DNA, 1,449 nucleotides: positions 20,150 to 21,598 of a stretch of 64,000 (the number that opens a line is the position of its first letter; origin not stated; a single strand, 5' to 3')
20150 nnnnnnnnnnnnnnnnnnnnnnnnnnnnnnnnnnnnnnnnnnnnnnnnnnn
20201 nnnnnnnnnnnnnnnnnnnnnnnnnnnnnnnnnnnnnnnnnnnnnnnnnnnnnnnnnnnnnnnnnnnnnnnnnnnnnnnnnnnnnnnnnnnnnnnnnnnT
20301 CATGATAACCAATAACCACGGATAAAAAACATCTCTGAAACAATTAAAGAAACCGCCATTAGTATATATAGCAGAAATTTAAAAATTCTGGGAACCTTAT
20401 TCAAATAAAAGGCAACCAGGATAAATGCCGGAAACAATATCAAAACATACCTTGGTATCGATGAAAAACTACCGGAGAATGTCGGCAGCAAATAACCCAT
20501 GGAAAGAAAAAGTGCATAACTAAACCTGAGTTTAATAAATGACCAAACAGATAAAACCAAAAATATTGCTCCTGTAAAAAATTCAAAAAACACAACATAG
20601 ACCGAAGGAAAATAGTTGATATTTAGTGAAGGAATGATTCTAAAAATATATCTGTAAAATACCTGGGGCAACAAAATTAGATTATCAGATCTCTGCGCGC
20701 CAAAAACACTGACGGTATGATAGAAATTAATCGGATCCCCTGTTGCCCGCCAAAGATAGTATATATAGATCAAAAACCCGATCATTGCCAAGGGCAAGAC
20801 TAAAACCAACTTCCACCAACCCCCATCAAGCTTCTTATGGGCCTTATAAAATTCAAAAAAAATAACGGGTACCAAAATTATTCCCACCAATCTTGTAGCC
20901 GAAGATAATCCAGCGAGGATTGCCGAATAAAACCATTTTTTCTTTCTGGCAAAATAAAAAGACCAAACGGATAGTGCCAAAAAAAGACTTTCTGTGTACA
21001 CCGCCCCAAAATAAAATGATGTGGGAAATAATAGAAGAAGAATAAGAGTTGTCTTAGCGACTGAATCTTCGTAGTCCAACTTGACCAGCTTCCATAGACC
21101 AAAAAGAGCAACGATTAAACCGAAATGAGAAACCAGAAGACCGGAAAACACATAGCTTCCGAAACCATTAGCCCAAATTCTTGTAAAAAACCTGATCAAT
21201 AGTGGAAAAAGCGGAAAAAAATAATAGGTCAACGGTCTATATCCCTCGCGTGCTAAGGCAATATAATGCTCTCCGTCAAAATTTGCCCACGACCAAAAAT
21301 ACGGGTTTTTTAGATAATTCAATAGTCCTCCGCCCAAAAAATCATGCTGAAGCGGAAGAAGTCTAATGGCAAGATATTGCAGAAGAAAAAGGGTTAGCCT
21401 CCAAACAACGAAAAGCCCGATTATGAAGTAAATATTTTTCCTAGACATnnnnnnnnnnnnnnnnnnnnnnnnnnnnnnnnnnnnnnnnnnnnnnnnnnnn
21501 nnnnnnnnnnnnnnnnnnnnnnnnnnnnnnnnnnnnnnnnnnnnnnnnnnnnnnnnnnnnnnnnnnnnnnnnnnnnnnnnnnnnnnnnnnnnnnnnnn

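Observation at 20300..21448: PIG-V-like paralogs at both ends of the cluster plus an ALG6-like gene: an ER-lumen-like GT-C repertoire in a bacterium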

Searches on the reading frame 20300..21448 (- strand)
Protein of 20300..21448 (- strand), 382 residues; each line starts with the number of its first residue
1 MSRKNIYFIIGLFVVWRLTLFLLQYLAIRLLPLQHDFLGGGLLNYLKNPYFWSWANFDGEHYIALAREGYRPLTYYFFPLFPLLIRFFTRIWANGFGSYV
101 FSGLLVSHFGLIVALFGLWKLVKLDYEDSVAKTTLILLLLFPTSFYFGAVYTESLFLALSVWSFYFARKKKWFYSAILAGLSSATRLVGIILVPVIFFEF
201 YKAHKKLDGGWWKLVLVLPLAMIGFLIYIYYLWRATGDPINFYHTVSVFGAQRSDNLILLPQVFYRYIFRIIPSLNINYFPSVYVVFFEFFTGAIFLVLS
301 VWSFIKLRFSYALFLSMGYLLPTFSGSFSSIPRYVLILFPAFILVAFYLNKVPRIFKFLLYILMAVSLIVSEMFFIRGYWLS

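Call 4: search_protein_families(library=pfam, proteins=[window:20300-21448:-], max_evalue=10)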
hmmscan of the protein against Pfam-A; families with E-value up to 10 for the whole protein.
window:20300-21448:- (382 aa): 1 family
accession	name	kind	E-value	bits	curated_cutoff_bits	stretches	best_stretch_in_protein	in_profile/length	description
PF13231.12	PMT_2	-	0.00044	20.9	26.1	1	82-223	3-154/160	Dolichyl-phosphate-mannose-protein mannosyltransferase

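Call 5: search_protein_families(library=ncbifam, proteins=[window:20300-21448:-], max_evalue=10)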
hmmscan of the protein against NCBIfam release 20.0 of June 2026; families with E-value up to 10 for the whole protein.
window:20300-21448:- (382 aa): 1 family
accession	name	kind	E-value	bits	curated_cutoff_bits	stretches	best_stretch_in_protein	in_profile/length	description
NF002594.0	PRK02251.1-3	equivalog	1.8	8.1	389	1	180-229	141-188/191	cell division protein CrgA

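Call 9: find_homologous_proteins(query=window:20300-21448:-)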
Query window:20300-21448:- (382 aa): 2149 proteins with E <= 0.001 among 8000 candidates; the best 120 are listed.
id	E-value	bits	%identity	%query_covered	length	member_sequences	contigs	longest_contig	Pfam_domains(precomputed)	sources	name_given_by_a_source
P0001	2.1e-242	823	100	100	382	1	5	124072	-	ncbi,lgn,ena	-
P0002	6.0e-186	637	74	100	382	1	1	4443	PF13231.13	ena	-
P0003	5.0e-179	614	71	100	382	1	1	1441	-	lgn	-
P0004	7.4e-175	600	70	100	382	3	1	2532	-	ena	-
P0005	4.5e-131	456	57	100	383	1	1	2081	PF26314.1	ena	-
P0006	1.1e-130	455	54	100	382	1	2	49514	-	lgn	-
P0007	1.3e-128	448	53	100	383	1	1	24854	-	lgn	-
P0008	8.8e-128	445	54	100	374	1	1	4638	-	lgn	-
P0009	4.9e-127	443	57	93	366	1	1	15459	-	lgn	-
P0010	8.2e-126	439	53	100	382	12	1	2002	-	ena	-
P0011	5.9e-125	436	53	100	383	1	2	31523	PF09594.17,PF13231.13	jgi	-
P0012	6.8e-125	436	54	100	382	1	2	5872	PF13231.13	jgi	-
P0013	1.2e-124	435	53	100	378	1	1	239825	-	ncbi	-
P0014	1.3e-124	435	52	100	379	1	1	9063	PF13231.13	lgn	-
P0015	1.5e-124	435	54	100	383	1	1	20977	-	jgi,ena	-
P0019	7.0e-124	433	53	100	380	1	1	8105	PF09594.17,PF04188.19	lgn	-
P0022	2.6e-123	431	53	100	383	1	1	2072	PF04188.19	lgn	-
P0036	7.8e-122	426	51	100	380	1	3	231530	PF04188.19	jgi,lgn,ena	-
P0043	8.2e-121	422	51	100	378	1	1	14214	PF04188.19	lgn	-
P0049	4.7e-120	420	52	100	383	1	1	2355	PF04188.19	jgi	jgi:hypothetical protein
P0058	1.5e-119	418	49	100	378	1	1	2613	PF04188.19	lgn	-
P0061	1.9e-119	418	52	100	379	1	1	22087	PF04188.19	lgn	-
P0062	2.3e-119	418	52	100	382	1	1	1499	PF04188.19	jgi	jgi:hypothetical protein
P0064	3.4e-119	417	52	100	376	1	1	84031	PF04188.19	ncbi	-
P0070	1.0e-118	416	50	99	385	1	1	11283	PF04188.19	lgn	-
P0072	1.3e-118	415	52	100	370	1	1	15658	PF04188.19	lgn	-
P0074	2.5e-118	414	52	99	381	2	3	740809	PF04188.19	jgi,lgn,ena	-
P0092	4.0e-117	410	52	100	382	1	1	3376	PF04188.19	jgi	jgi:Gpi18-like mannosyltransferase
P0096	9.7e-117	409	50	100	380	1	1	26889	PF04188.19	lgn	-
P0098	1.0e-116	409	51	99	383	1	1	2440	PF04188.19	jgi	-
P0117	1.5e-115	405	51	100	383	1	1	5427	PF04188.19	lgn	-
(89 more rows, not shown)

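Call 12: search_protein_families(library=pfam, alignment_id=A1, max_evalue=0.01)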
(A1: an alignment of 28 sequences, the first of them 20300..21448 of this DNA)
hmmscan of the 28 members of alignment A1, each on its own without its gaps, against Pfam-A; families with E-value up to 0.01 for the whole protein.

A. member 1, window:20300-21448:- (382 aa): 1 family
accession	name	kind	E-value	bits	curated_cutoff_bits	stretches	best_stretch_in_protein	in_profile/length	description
PF13231.12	PMT_2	-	0.00044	20.9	26.1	1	82-223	3-154/160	Dolichyl-phosphate-mannose-protein mannosyltransferase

B. families by the number of members that match (of 28 scanned): 5 families
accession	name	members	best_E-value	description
PF04188.19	Mannosyl_trans2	13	5.7e-11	Mannosyltransferase (PIG-V)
PF13231.12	PMT_2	8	5.7e-10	Dolichyl-phosphate-mannose-protein mannosyltransferase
PF09594.16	GT87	6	1.8e-06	Glycosyltransferase family 87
PF04922.18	DIE2_ALG10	2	2.8e-05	DIE2/ALG10 family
PF11028.14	TMEM260-like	1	0.008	Protein O-mannosyl-transferase TMEM260-like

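Call 13: search_solved_structures(query=A1, max_evalue=10, show_alignments=2)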
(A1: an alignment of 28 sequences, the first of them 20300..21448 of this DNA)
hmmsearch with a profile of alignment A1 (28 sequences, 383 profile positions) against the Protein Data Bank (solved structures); distinct sequences matched with E-value up to 10: 0.

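Call 14: find_encoding_contigs(protein=window:20300-21448:-, flank=10000, max_places=3)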
Protein window:20300-21448:- (382 aa): 11 contigs read that carry it; 3 places shown.
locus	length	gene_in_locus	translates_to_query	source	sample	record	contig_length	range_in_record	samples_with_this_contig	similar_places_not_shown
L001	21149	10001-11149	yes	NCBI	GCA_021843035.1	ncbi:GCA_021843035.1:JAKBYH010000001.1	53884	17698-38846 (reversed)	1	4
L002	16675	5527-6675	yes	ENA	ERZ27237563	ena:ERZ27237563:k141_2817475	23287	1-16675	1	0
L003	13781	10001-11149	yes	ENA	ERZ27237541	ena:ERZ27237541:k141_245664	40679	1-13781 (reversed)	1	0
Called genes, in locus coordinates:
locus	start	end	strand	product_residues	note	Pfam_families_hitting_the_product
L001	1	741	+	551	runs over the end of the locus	-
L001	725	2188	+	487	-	-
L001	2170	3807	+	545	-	PF02366:PMT (weak), PF13231:PMT_2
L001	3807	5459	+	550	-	PF13231:PMT_2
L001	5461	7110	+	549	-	PF02366:PMT, PF13231:PMT_2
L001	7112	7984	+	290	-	PF00535:Glycos_transf_2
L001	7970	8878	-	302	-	PF02729:OTCace_N, PF00185:OTCace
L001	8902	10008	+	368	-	PF13579:Glyco_trans_4_4 (faint), PF13439:Glyco_transf_4, PF00534:Glycos_transf_1, PF13692:Glyco_trans_1_4, PF13524:Glyco_trans_1_2 (weak)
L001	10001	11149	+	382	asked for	-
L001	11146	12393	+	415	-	PF01943:Polysacc_synt, PF13440:Polysacc_synt_3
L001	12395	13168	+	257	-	PF00535:Glycos_transf_2, PF10111:Glyco_tranf_2_2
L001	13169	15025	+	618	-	-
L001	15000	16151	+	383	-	PF13439:Glyco_transf_4 (faint), PF00534:Glycos_transf_1, PF20706:GT4-conflict, PF13692:Glyco_trans_1_4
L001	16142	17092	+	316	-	PF00535:Glycos_transf_2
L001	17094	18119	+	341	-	PF01370:Epimerase, PF04321:RmlD_sub_bind, PF16363:GDP_Man_Dehyd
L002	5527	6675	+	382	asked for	-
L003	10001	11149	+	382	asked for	-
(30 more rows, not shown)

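Call 32: predict_structure(alignment_id=A2)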
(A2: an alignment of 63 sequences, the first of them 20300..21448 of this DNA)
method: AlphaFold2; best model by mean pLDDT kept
length: 382 residues; sequences in the alignment: 63
mean_pLDDT: 91.6   pTM: 0.93
mean pLDDT of the five models: 91.6, 90.5, 90.0, 88.7, 87.8
residues with pLDDT >= 90: 281; 70-90: 79; 50-70: 22; < 50: 0
segments of 3 or more residues with pLDDT < 50: none
pLDDT, mean of each block of 10 residues (from residue 1): 97 99 97 86 93 91 86 67 94 87 98 99 98 99 97 98 98 97 92 96 77 89 90 83 69 74 92 92 93 98 98 97 84 96 98 96 98 93 66
secondary structure, 60 per line:
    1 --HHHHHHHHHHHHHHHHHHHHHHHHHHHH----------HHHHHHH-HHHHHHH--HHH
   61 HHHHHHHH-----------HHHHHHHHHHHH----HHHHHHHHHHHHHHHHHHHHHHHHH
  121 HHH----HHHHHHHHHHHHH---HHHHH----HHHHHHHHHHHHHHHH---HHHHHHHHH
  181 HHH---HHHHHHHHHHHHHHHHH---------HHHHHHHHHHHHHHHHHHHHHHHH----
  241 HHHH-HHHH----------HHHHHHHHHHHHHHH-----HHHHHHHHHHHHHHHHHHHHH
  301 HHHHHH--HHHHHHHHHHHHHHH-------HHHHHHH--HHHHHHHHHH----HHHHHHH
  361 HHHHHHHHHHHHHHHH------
elements in order: H3-30 H41-47 H49-55 H58-68 H80-91 H96-123 H128-140 H144-148 H153-168 H172-183 H187-203 H213-236 H241-244 H246-249 H260-274 H280-306 H309-323 H331-337 H340-349 H354-376

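Call 47: search_protein_families(library=pfam, proteins=[P0036, P0064, P0074, P0019, P0022, P0043, P0058, P0061, P0070, P0072], max_evalue=0.01)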
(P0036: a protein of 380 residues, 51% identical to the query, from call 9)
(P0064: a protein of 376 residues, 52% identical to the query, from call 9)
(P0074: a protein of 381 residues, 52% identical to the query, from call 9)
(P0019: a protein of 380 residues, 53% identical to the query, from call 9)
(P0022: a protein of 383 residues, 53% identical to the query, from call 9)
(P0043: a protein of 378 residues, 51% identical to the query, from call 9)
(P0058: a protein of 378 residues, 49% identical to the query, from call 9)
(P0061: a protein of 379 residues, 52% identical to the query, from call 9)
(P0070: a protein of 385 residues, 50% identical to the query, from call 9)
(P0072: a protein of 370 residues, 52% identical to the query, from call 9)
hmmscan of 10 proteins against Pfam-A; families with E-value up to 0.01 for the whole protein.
P0036 (380 aa): 1 family
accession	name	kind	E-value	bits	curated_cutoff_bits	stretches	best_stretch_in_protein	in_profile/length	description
PF04188.19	Mannosyl_trans2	-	6.3e-09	36.1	22.4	1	47-192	51-205/443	Mannosyltransferase (PIG-V)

P0064 (376 aa): 2 families
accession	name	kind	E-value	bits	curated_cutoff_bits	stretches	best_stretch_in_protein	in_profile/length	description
PF04188.19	Mannosyl_trans2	-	3.3e-07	30.5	22.4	1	42-191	46-204/443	Mannosyltransferase (PIG-V)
PF13231.12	PMT_2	-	2.4e-06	28.3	26.1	1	82-221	3-149/160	Dolichyl-phosphate-mannose-protein mannosyltransferase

P0074 (381 aa): 3 families
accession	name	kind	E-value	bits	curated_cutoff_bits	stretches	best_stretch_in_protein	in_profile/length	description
PF04188.19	Mannosyl_trans2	-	4.5e-08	33.3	22.4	1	47-232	52-252/443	Mannosyltransferase (PIG-V)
PF09594.16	GT87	-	0.00037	20.8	25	1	95-307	16-218/237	Glycosyltransferase family 87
PF11028.14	TMEM260-like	-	0.008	16.4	24.2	1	151-206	114-177/179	Protein O-mannosyl-transferase TMEM260-like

P0019 (380 aa): 2 families
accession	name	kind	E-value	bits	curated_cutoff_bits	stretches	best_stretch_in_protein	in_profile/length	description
PF09594.16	GT87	-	1.8e-06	28.4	25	1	87-202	7-123/237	Glycosyltransferase family 87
PF04188.19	Mannosyl_trans2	-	2.1e-06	27.8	22.4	1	38-202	43-219/443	Mannosyltransferase (PIG-V)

P0022 (383 aa): 1 family
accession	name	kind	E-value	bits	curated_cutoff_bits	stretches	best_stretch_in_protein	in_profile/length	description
PF04188.19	Mannosyl_trans2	-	5.6e-10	39.6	22.4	1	46-195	50-208/443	Mannosyltransferase (PIG-V)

P0043 (378 aa): 1 family
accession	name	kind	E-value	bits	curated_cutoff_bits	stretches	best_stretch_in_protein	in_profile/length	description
PF04188.19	Mannosyl_trans2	-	3.2e-06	27.2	22.4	1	44-191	48-204/443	Mannosyltransferase (PIG-V)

P0058 (378 aa): 2 families
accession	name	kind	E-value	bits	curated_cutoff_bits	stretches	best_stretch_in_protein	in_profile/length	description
PF04188.19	Mannosyl_trans2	-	1.6e-07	31.5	22.4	1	44-192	48-205/443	Mannosyltransferase (PIG-V)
PF13231.12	PMT_2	-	0.00049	20.8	26.1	1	96-209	17-139/160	Dolichyl-phosphate-mannose-protein mannosyltransferase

P0061 (379 aa): 1 family
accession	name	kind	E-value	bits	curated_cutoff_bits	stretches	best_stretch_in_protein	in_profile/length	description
PF04188.19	Mannosyl_trans2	-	5.5e-06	26.4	22.4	1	42-201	46-214/443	Mannosyltransferase (PIG-V)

P0070 (385 aa): 2 families
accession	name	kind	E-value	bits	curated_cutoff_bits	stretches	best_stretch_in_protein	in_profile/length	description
PF04188.19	Mannosyl_trans2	-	1.1e-08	35.4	22.4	1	46-237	51-253/443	Mannosyltransferase (PIG-V)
PF09594.16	GT87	-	0.0016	18.7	25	1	79-301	2-209/237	Glycosyltransferase family 87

P0072 (370 aa): 1 family
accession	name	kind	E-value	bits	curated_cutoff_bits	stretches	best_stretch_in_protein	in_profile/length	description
PF04188.19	Mannosyl_trans2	-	2.6e-06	27.5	22.4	1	42-188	46-201/443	Mannosyltransferase (PIG-V)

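Call 64: find_encoding_contigs(protein=P0074, flank=6000, max_places=1)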
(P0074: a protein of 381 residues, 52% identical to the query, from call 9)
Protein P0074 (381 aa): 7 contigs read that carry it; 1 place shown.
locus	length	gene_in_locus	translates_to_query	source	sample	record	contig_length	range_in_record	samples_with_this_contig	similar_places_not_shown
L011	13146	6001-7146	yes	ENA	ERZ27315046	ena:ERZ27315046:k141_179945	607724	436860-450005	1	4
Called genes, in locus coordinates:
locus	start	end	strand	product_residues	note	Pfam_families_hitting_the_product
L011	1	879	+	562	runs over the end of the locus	PF02366:PMT (weak)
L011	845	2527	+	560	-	PF02366:PMT, PF13231:PMT_2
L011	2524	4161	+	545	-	PF02366:PMT, PF13231:PMT_2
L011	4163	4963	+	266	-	PF00535:Glycos_transf_2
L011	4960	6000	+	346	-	PF13439:Glyco_transf_4, PF00534:Glycos_transf_1, PF13692:Glyco_trans_1_4, PF13524:Glyco_trans_1_2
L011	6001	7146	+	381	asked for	PF04188:Mannosyl_trans2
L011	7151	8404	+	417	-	PF01943:Polysacc_synt, PF13440:Polysacc_synt_3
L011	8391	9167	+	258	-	PF00535:Glycos_transf_2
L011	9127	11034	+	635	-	-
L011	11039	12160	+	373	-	PF13439:Glyco_transf_4, PF20706:GT4-conflict, PF00534:Glycos_transf_1, PF13692:Glyco_trans_1_4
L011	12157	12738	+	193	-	PF18915:DUF5667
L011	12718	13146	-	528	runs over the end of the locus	PF05401:NodS (weak), PF13489:Methyltransf_23, PF00398:RrnaAD, PF01209:Ubie_methyltran, PF08241:Methyltransf_11, PF08242:Methyltransf_12, PF13649:Methyltransf_25, PF13847:Methyltransf_31, +2 more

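Call 65: find_encoding_contigs(protein=P0013, flank=6000, max_places=1)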
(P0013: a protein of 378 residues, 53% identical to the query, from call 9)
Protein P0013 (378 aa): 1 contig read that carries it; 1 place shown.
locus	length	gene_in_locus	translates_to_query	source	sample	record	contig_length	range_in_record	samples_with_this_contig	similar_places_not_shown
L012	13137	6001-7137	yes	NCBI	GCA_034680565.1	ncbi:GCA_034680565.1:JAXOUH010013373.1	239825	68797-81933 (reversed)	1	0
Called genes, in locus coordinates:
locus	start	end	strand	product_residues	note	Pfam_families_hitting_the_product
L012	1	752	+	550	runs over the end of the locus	PF02366:PMT (weak), PF13231:PMT_2 (weak)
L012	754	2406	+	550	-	PF02366:PMT (weak), PF13231:PMT_2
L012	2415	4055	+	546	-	PF02366:PMT, PF13231:PMT_2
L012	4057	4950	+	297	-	PF00535:Glycos_transf_2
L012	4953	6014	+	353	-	PF13439:Glyco_transf_4, PF13579:Glyco_trans_4_4 (weak), PF00534:Glycos_transf_1, PF13692:Glyco_trans_1_4, PF20706:GT4-conflict (weak)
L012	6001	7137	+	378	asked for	-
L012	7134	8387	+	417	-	PF01943:Polysacc_synt, PF13440:Polysacc_synt_3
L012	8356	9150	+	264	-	PF00535:Glycos_transf_2, PF10111:Glyco_tranf_2_2 (faint)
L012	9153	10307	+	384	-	PF13439:Glyco_transf_4 (faint), PF20706:GT4-conflict, PF00534:Glycos_transf_1, PF13692:Glyco_trans_1_4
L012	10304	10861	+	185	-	PF18915:DUF5667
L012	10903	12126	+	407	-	PF13439:Glyco_transf_4, PF13477:Glyco_trans_4_2, PF00534:Glycos_transf_1, PF13692:Glyco_trans_1_4, PF13524:Glyco_trans_1_2 (weak)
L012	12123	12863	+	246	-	PF01209:Ubie_methyltran, PF06325:PrmA (weak), PF13489:Methyltransf_23, PF05219:DREV (weak), PF13847:Methyltransf_31, PF08241:Methyltransf_11, PF08242:Methyltransf_12, PF13649:Methyltransf_25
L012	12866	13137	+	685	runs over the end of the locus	PF13231:PMT_2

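Call 88: search_solved_structures(query=A6, max_evalue=10, show_alignments=2)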
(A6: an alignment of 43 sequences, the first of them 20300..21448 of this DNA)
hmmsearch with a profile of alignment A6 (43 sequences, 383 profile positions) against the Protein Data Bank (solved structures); distinct sequences matched with E-value up to 10: 0.
